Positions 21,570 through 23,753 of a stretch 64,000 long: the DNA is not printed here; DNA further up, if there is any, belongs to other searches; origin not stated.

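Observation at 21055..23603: Cytoplasmic ExeA/GspA-like AAA+ ATPase fused to a double zinc ribbon, followed by a signal-anchored partner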

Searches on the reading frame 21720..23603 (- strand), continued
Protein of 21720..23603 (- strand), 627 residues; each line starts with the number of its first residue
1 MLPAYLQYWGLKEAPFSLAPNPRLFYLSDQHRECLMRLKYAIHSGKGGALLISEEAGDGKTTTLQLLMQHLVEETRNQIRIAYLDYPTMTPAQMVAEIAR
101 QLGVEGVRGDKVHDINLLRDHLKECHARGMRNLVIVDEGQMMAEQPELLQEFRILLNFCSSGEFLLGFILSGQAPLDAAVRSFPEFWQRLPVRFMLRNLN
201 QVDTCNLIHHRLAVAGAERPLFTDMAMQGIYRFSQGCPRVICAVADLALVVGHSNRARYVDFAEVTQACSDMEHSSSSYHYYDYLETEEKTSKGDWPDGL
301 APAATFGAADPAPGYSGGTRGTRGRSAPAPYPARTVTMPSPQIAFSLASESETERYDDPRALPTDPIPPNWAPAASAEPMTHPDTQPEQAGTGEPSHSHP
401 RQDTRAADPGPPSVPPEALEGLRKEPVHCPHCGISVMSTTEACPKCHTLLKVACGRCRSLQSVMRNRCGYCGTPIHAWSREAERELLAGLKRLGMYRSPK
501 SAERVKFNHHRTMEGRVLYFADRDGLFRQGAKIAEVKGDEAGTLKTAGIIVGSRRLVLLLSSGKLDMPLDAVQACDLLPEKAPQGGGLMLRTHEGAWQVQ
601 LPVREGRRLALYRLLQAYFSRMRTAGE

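Call 32: find_related_loci(query=A1, collection=genome_contigs, flank=6000)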
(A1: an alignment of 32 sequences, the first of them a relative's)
Query A1 (627 aa) in genome_contigs; peptide patterns used: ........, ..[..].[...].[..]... (x = any residue, [..] = any of these).
203 stretches matched a pattern; 144 encode a relative of the query (tblastn E <= 1e-3); the best 80 are kept; 80 distinct loci.
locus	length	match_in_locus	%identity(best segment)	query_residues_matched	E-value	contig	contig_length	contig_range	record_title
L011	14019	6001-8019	60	1-625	0e+0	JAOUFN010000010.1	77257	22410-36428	MAG: Nitrospirota bacterium isolate 4_1_July_SF_Bin45 4_1_July_SF_Bin45_scaffold_69_c1, whole genome shotgun sequence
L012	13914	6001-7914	52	2-625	0e+0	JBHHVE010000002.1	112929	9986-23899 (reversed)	MAG: Leptospirillia bacterium isolate S.4.sp3_bin.30 NODE_12_length_112929_cov_7.815059, whole genome shotgun sequence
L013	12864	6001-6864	74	1-288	3e-144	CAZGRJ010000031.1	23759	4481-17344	MAG TPA_asm: uncultured Nitrospirales bacterium isolate SRP214966_co3_157 genome assembly, contig: NODE_2652_length_2375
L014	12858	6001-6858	75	1-286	4e-144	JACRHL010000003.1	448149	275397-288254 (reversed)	MAG: Nitrospirae bacterium isolate NC_groundwater_1776_Pr3_B-0.1um_70_102 SR-2_scaffold_141_295646, whole genome shotgun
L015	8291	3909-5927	71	1-624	2e-137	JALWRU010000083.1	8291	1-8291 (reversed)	MAG: Nitrospira sp. isolate M2_metabat2_scaf2bin.023 M2_NODE_13424_length_8291_cov_4.820309, whole genome shotgun sequen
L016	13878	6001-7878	51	1-626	0e+0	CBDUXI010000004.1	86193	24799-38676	MAG TPA_asm: uncultured bacterium isolate SRR22302370_binner23_Refined_106 genome assembly, contig: ERZ25074855.77, whol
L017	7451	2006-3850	38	2-602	7e-120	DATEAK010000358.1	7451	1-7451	MAG TPA_asm: bacterium isolate SMAG_U8216 k141_1232869, whole genome shotgun sequence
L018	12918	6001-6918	58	1-303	7e-118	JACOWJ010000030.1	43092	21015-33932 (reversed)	MAG: Nitrospinota bacterium isolate NC_groundwater_123_Ag_B-0.1um_58_14 S3_GD2017_2_B1_scaffold_505, whole genome shotgu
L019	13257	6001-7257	56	1-518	1e-112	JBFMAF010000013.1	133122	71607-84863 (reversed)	MAG: Acidobacteriota bacterium isolate MAG131 MAG131_13, whole genome shotgun sequence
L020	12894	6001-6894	56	1-297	9e-110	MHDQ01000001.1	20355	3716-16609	MAG: Nitrospinae bacterium RIFCSPLOWO2_12_FULL_45_22 rifcsplowo2_12_scaffold_10058, whole genome shotgun sequence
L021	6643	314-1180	56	2-288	1e-109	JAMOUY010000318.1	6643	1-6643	MAG: Acidobacteria bacterium isolate PIR-30_metabat1_scaf2bin.045 PIR-30_scaffold_5043_c1, whole genome shotgun sequence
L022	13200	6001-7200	56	1-495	4e-109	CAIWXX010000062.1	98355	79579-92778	MAG: uncultured Acidobacteria bacterium isolate AlinenSediments_bin-3382 genome assembly, contig: bin-3382:062/183, whol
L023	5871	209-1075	57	2-288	4e-109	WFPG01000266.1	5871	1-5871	MAG: Acidobacteria bacterium isolate S012_49 k151_44923, whole genome shotgun sequence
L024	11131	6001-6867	56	2-288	2e-108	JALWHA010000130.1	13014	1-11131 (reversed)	MAG: Acidobacteria bacterium isolate T11_metabat2_scaf2bin.223 T11_NODE_2108_length_13014_cov_2.304027, whole genome sho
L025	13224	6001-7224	56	1-504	3e-107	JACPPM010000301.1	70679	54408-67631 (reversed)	MAG: Acidobacteria bacterium isolate NC_groundwater_627_Ag_B-0.1um_62_56 B_1_S1_Biohub_coassembly_k141_4938936, whole ge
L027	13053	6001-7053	56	3-473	2e-106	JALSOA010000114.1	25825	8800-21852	MAG: Acidobacteria bacterium isolate 356-284_metabat1_scaf2bin.085 356-284_scaffold_713_c1, whole genome shotgun sequenc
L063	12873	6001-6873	51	4-292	5e-92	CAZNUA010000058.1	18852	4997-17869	MAG TPA_asm: uncultured Gemmatimonadota bacterium isolate binchicken_co334_323 genome assembly, contig: NODE_5041_length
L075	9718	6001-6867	48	1-288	8e-85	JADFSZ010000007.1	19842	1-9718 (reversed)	MAG: PVC group bacterium isolate B98T1L10 B98T1L10_NODE3808, whole genome shotgun sequence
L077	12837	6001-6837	47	5-281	2e-77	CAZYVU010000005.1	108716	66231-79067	MAG TPA_asm: uncultured Pseudomonadota bacterium isolate SRP278314_co2_188 genome assembly, contig: NODE_306_length_1087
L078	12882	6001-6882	44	1-294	1e-75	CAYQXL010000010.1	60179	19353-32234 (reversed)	MAG TPA_asm: uncultured Pseudomonadota bacterium isolate SRP220891_co4_98 genome assembly, contig: NODE_730_length_60179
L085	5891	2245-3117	42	1-292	8e-72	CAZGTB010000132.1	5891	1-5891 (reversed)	MAG TPA_asm: uncultured Syntrophorhabdus sp. isolate SRP302447_co2_18 genome assembly, contig: NODE_38358_length_5891_co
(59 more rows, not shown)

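Call 37: find_encoding_contigs(protein=P0107, flank=10000, max_places=1)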
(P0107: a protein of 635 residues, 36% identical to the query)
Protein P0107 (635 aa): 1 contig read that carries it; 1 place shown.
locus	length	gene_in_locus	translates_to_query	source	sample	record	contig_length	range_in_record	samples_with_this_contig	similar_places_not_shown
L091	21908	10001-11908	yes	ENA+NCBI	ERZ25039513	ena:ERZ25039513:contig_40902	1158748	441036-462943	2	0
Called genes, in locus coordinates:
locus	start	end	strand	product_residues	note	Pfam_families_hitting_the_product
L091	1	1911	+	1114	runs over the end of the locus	PF00963:Cohesin (weak), PF18962:Por_Secre_tail (faint), PF00963:Cohesin, PF13860:FlgD_ig (weak)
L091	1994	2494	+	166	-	-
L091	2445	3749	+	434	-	PF00963:Cohesin (weak), PF13860:FlgD_ig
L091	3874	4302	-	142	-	-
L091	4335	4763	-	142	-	-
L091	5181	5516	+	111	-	PF08534:Redoxin (weak), PF14595:Thioredoxin_9 (weak), PF00085:Thioredoxin, PF13098:Thioredoxin_2, PF13728:TraF (weak), PF13905:Thioredoxin_8 (faint)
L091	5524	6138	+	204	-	PF01066:CDP-OH_P_transf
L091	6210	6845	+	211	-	PF13521:AAA_28 (weak), PF02223:Thymidylate_kin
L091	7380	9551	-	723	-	PF01590:GAF, PF13185:GAF_2, PF13492:GAF_3 (weak), PF05157:MshEN, PF00437:T2SSE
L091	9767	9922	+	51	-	-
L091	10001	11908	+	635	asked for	PF13401:AAA_22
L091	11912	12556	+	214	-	-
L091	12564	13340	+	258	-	PF13263:PHP_C (faint)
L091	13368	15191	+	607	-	PF07719:TPR_2 (faint), PF03781:FGE-sulfatase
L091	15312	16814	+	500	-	PF13432:TPR_16 (faint), PF14559:TPR_19 (faint)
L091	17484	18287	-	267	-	PF00664:ABC_membrane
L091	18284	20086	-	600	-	PF00664:ABC_membrane, PF00005:ABC_tran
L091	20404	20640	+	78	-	-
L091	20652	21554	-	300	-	PF02574:S-methyl_trans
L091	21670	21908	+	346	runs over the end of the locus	PF00962:A_deaminase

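Call 38: find_encoding_contigs(protein=P0042, flank=10000, max_places=1)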
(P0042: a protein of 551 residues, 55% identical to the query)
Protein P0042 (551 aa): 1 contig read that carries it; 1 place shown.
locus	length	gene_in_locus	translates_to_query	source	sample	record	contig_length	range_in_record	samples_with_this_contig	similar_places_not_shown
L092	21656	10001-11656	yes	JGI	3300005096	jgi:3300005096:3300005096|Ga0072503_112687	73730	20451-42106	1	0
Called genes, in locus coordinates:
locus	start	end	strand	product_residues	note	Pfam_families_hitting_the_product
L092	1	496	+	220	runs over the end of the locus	PF00834:Ribul_P_3_epim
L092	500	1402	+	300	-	PF07719:TPR_2 (faint), PF13174:TPR_6 (faint), PF13428:TPR_14 (faint), PF13525:YfiO, PF13432:TPR_16 (faint)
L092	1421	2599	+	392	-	PF02771:Acyl-CoA_dh_N, PF02770:Acyl-CoA_dh_M, PF00441:Acyl-CoA_dh_1, PF08028:Acyl-CoA_dh_2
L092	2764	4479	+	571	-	PF05157:MshEN, PF00437:T2SSE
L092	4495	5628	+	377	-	PF00437:T2SSE, PF13401:AAA_22 (faint)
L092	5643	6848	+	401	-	PF28597:T2SSF_N, PF00482:T2SSF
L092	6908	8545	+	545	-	PF00512:HisKA, PF02518:HATPase_c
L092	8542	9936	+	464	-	PF00072:Response_reg, PF00158:Sigma54_activat, PF13191:AAA_16 (weak), PF14532:Sigma54_activ_2, PF00004:AAA (weak), PF07728:AAA_5 (weak), PF25601:AAA_lid_14, PF02954:HTH_8 (weak)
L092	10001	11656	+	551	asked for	PF13401:AAA_22, PF13240:Zn_Ribbon_1 (faint), PF13248:Zn_ribbon_3 (faint), PF12773:DZR (weak)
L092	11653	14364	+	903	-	PF01326:PPDK_N, PF00391:PEP-utilizers, PF02896:PEP-utilizers_C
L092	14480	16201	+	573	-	PF02770:Acyl-CoA_dh_M (weak), PF00441:Acyl-CoA_dh_1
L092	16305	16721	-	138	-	-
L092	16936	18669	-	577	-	PF00664:ABC_membrane, PF00005:ABC_tran, PF02463:SMC_N (faint)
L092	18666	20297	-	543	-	PF00664:ABC_membrane, PF00005:ABC_tran, PF02463:SMC_N (weak)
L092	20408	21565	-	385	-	PF13439:Glyco_transf_4, PF13579:Glyco_trans_4_4, PF13477:Glyco_trans_4_2, PF20706:GT4-conflict, PF00534:Glycos_transf_1, PF13692:Glyco_trans_1_4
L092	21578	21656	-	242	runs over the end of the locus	PF02585:PIG-L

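Call 47: search_protein_families(library=pfam, proteins=[L085:2245-3798:+, L018:6001-7635:+, L091:11912-12556:+, L091:12564-13340:+], max_evalue=0.01)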
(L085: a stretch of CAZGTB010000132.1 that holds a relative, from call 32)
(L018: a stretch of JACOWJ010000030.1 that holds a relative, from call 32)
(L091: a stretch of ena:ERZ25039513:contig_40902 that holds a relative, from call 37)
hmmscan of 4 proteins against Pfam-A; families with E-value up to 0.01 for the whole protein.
L085:2245-3798:+ (517 aa): 7 families
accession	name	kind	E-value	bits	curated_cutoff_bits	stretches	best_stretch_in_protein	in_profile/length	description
PF13401.12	AAA_22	-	1.6e-13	51.5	27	1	47-178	5-128/130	AAA domain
PF08239.17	SH3_3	-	2.1e-09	37.9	27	1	459-511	2-50/54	Bacterial SH3 domain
PF13457.12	GW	-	0.00011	23.2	21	1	476-511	38-72/76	GW (Gly-Tryp) dipeptide domain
PF01637.24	ATPase_2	-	0.0011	19.2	33.2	1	56-244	29-223/225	ATPase domain predominantly from Archaea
PF09848.15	SLFN-g3_helicase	-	0.0011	18.7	24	1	49-148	3-97/354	Schlafen group 3, DNA/RNA helicase domain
PF13604.12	AAA_30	-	0.0055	16.9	27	0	42-143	13-101/191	AAA domain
PF25199.1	nSTAND_NTPase5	-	0.0076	16.5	34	0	44-181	38-141/145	Novel STAND NTPase 5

L018:6001-7635:+ (544 aa): 2 families
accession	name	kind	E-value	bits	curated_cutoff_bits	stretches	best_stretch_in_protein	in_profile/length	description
PF13401.12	AAA_22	-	3.8e-14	53.5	27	1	50-177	8-127/130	AAA domain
PF25199.1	nSTAND_NTPase5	-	0.0039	17.4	34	0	46-101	40-93/145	Novel STAND NTPase 5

L091:11912-12556:+ (214 aa): 0 families

L091:12564-13340:+ (258 aa): 3 families
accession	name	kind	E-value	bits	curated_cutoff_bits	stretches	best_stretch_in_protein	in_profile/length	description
PF13263.12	PHP_C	-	1.4e-05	24.9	21.3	1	146-196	4-55/56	PHP-associated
PF19799.5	DUF6282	-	0.0012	19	26.8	1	7-72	3-67/196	Family of unknown function (DUF6282)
PF02811.25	PHP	-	0.0034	18.2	26.4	1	8-74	1-66/164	PHP domain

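Call 68: predict_structure(alignment_id=A1)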
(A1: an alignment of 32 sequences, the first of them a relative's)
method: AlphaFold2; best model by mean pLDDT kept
length: 627 residues; sequences in the alignment: 32
mean_pLDDT: 72.6   pTM: 0.43
mean pLDDT of the five models: 72.6, 69.2, 68.5, 65.8, 65.7
residues with pLDDT >= 90: 228; 70-90: 176; 50-70: 58; < 50: 165
segments of 3 or more residues with pLDDT < 50: 18-20, 276-370, 372-425, 436-440, 460-465
pLDDT, mean of each block of 10 residues (from residue 1): 84 72 61 86 84 80 89 91 89 95 94 95 94 93 90 87 87 91 83 79 88 90 96 83 90 93 91 52 43 40 34 36 36 33 30 33 40 40 35 36 37 40 47 55 55 56 51 62 93 90 86 87 82 89 91 93 90 92 86 93 90 95 67
secondary structure, 60 per line:
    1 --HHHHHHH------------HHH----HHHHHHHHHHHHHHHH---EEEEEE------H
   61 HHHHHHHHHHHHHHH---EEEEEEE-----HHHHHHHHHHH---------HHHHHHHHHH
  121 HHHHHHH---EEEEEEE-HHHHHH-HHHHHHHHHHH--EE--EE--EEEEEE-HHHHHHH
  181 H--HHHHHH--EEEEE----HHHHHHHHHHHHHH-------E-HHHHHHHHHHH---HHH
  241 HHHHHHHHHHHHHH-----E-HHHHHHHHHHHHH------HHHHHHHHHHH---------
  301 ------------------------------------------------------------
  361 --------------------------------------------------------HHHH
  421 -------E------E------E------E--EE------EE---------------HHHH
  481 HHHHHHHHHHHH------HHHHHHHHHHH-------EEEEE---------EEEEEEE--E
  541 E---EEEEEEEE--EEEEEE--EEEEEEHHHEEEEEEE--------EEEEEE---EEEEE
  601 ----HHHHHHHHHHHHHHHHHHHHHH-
elements in order: H3-9 H29-44 E48-53 H60-75 E79-85 H91-101 H111-127 E131-137 H139-144 H146-156 E167-172 H174-181 H184-189 E192-196 H201-214 H224-234 H238-254 H262-274 H281-291 H417-420 H477-492 H499-509 E517-521 E531-537 E545-552 E555-560 E563-568 E572-578 E587-592 E596-600 H605-626

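Call 70: fold_search(model_id=the predicted structure, library=pdb)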
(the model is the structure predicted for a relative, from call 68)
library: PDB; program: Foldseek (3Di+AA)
matches with E <= 10: 1773; with E <= 0.001: 739
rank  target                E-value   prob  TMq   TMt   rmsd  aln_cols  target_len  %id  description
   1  1w5t_A                4.0e-11  1.00  0.33  0.49   4.8       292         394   16  Structure of the Aeropyrum Pernix ORC2 protein (ADPNP-ADP complexes) (released 2004-10-05)
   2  7jk6_A                5.0e-11  1.00  0.34  0.55   4.1       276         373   18  Structure of Drosophila ORC in the active conformation (released 2020-09-09)
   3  2qby_A                7.8e-11  1.00  0.34  0.55   4.3       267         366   13  Crystal structure of a heterodimer of Cdc6/Orc1 initiators bound to origin DNA (from S. solfataricus) (released 2007-09-11)
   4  7jgr_A                1.1e-10  1.00  0.35  0.53   3.9       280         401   18  Structure of Drosophila ORC bound to DNA (84 bp) and Cdc6 (released 2020-09-09)
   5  1w5s_B                1.1e-10  1.00  0.31  0.47   4.6       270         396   18  Structure of the Aeropyrum Pernix ORC2 protein (ADP form) (released 2004-10-05)
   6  1w5t_C                1.5e-10  1.00  0.31  0.48   4.6       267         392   17  Structure of the Aeropyrum Pernix ORC2 protein (ADPNP-ADP complexes) (released 2004-10-05)
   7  1fnn_A                1.9e-10  1.00  0.31  0.49   5.3       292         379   16  CRYSTAL STRUCTURE OF CDC6P FROM PYROBACULUM AEROPHILUM (released 2000-10-04)
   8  7jk5_A                3.5e-10  1.00  0.32  0.49   5.4       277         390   19  Structure of Drosophila ORC bound to DNA (released 2020-09-09)
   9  2v1u_A                1.1e-09  1.00  0.33  0.52   4.3       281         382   16  STRUCTURE OF THE AEROPYRUM PERNIX ORC1 PROTEIN IN COMPLEX WITH DNA (released 2007-09-18)
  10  7ufi_1                1.2e-09  1.00  0.35  0.67   3.3       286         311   15  VchTnsC AAA+ ATPase with DNA, single heptamer (released 2022-06-08)
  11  2qby_B                2.2e-09  1.00  0.33  0.53   4.4       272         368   16  Crystal structure of a heterodimer of Cdc6/Orc1 initiators bound to origin DNA (from S. solfataricus) (released 2007-09-11)
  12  1iqp_A                2.2e-09  1.00  0.26  0.46   9.7       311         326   17  Crystal Structure of the Clamp Loader Small Subunit from Pyrococcus furiosus (released 2001-09-19)
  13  1w5s_A                2.8e-09  1.00  0.31  0.47   4.8       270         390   17  Structure of the Aeropyrum Pernix ORC2 protein (ADP form) (released 2004-10-05)
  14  7rzy_1                3.5e-09  1.00  0.34  0.65   3.9       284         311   15  CryoEM structure of Vibrio cholerae transposon Tn6677 AAA+ ATPase TnsC (released 2022-06-08)
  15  7jps_A                3.5e-09  1.00  0.32  0.54   4.3       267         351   16  ORC-DNA: Human Origin Recognition Complex (ORC) with DNA bound in the core (released 2020-09-09)
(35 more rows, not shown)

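Call 87: find_related_loci(query=A1, collection=viral_contigs, flank=3000)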
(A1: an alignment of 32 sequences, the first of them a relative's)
Query A1 (627 aa) in viral_contigs; peptide patterns used: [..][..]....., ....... (x = any residue, [..] = any of these).
50 stretches matched a pattern, but none encodes a relative of the query by tblastn (E <= 1e-3).

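Call 88: search_protein_families(library=ncbifam, proteins=[L085:2245-3798:+, L092:10001-11656:+], max_evalue=0.001)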
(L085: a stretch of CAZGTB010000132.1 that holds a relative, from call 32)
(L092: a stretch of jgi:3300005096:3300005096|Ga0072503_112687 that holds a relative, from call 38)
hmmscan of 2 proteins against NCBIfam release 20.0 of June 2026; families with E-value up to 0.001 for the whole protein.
L085:2245-3798:+ (517 aa): 3 families
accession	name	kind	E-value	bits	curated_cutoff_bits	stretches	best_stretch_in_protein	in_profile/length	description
TIGR03015.1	pepcterm_ATPase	hypoth_equivalog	2.6e-40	138.6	324.5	1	5-274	2-266/269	XrtA/PEP-CTERM system-associated ATPase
NF010065.0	PRK13545.1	equivalog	2.1e-05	23.4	538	1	452-514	348-411/549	teichoic acids export protein ATP-binding subunit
NF033202.0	GW_glycos_SH3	domain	0.00097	19.4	50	0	477-515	42-79/81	GW domain-containing glycosaminoglycan-binding protein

L092:10001-11656:+ (551 aa): 5 families
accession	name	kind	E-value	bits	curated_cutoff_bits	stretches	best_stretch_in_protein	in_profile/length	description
TIGR03015.1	pepcterm_ATPase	hypoth_equivalog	1.4e-44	152.5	324.5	1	27-297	2-267/269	XrtA/PEP-CTERM system-associated ATPase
TIGR00959.1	ffh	equivalog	3.4e-06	26.2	473.2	1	72-197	102-227/428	signal recognition particle protein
NF000256.1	MsrSA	exception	0.00048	18.7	1100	1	49-142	306-398/488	ABC-F type ribosomal protection protein Msr(A)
NF004629.0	PRK05973.1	equivalog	0.00084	18.4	156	0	68-209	63-206/237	DNA helicase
TIGR02928.1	TIGR02928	subfamily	0.00089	18.2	181.3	0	60-175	31-153/366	orc1/cdc6 family replication initiation protein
